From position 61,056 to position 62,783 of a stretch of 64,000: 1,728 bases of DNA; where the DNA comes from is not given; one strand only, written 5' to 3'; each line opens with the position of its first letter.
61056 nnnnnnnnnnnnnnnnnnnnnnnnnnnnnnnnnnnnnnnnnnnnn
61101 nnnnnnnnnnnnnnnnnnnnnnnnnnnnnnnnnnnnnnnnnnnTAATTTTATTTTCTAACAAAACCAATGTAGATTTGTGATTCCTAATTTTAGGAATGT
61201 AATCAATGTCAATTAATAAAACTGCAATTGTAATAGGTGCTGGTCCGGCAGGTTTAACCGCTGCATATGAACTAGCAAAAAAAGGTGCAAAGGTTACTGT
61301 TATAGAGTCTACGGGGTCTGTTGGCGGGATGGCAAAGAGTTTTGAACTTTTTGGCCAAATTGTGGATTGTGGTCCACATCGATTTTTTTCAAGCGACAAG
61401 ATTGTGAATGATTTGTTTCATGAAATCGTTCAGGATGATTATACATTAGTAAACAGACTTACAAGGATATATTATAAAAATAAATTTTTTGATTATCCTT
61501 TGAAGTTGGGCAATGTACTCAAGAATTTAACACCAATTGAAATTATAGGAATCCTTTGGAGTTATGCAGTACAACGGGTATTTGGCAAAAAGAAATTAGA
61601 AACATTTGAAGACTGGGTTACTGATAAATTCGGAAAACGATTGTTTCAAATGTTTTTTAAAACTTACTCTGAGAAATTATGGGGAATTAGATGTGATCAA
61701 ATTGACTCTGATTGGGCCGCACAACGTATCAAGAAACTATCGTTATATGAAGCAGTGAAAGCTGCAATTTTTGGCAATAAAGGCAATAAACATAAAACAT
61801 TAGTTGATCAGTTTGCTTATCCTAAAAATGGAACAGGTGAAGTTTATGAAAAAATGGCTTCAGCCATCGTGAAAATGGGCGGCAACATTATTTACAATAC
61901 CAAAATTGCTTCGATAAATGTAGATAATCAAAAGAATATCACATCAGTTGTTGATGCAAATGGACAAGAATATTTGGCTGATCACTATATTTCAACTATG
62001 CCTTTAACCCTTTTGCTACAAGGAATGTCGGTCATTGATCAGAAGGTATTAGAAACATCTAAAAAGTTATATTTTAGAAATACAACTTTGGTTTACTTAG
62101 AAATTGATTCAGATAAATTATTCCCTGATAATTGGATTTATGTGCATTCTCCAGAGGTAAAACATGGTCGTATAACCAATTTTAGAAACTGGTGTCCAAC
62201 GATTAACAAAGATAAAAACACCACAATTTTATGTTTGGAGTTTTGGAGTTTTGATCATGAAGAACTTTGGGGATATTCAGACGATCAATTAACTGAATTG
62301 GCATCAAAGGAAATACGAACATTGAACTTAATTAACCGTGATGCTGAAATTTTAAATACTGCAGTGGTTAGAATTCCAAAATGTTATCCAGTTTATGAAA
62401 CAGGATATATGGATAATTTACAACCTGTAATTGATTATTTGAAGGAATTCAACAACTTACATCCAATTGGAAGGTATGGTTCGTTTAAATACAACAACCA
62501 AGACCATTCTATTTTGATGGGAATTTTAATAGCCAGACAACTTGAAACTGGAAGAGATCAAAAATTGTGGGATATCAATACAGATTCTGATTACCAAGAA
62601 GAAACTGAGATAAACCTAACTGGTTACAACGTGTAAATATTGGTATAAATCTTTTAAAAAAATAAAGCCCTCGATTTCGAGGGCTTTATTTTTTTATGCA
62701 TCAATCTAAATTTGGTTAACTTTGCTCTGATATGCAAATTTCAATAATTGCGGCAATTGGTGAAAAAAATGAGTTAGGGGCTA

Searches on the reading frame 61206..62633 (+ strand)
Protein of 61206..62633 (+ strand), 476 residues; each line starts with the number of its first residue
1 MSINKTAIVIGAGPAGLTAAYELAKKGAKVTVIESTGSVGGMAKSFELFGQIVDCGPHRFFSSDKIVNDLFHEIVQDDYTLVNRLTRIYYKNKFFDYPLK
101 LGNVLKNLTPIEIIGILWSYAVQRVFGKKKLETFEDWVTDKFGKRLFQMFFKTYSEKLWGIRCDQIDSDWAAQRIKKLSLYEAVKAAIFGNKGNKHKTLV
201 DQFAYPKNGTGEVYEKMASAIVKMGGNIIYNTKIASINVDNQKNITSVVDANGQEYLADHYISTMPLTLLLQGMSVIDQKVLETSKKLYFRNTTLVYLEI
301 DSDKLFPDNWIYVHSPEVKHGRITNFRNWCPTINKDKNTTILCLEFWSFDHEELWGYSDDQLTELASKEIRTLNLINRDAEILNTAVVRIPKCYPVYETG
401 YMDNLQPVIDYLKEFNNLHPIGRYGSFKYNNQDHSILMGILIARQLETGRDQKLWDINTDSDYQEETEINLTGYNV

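Call 54: search_protein_families(library=pfam, proteins=[window:61206-62633:+], max_evalue=0.0001)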
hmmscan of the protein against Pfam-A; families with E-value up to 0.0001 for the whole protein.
window:61206-62633:+ (476 aa): 12 families
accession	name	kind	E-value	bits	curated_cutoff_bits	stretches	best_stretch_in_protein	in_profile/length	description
PF01593.30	Amino_oxidase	-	5.5e-26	92.3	19.8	1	15-379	2-369/443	Flavin containing amine oxidoreductase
PF13450.12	NAD_binding_8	-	9.8e-17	61.4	21.9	1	9-73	1-67/68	NAD(P)-binding Rossmann-like domain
PF12831.13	FAD_oxidored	-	3.8e-11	43.4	27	1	8-77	3-71/416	FAD dependent oxidoreductase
PF01266.30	DAO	-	2e-10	41.2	27.9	1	7-40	2-35/353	FAD dependent oxidoreductase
PF07992.20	Pyr_redox_2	-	4.7e-09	36.5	26.1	1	7-37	3-33/291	Pyridine nucleotide-disulphide oxidoreductase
PF01946.23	Thi4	-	1.2e-08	35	26.2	1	7-53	20-68/235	Thi4 family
PF00890.30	FAD_binding_2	-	3.5e-08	33.5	20.4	1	7-41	2-36/414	FAD binding domain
PF03486.20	HI0933_like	-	2.7e-07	30.7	50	1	6-40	2-36/244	HI0933-like protein Rossmann domain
PF00070.33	Pyr_redox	-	3.1e-07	31.3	22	0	7-39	2-34/82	Pyridine nucleotide-disulphide oxidoreductase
PF01494.25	FAD_binding_3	-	9.7e-06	25.5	22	1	7-36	4-33/349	FAD binding domain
PF13738.12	Pyr_redox_3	-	1.3e-05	25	30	1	8-43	1-36/305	Pyridine nucleotide-disulphide oxidoreductase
PF01134.28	GIDA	-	3.1e-05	23.6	22.1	1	7-42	2-38/391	Glucose inhibited division protein A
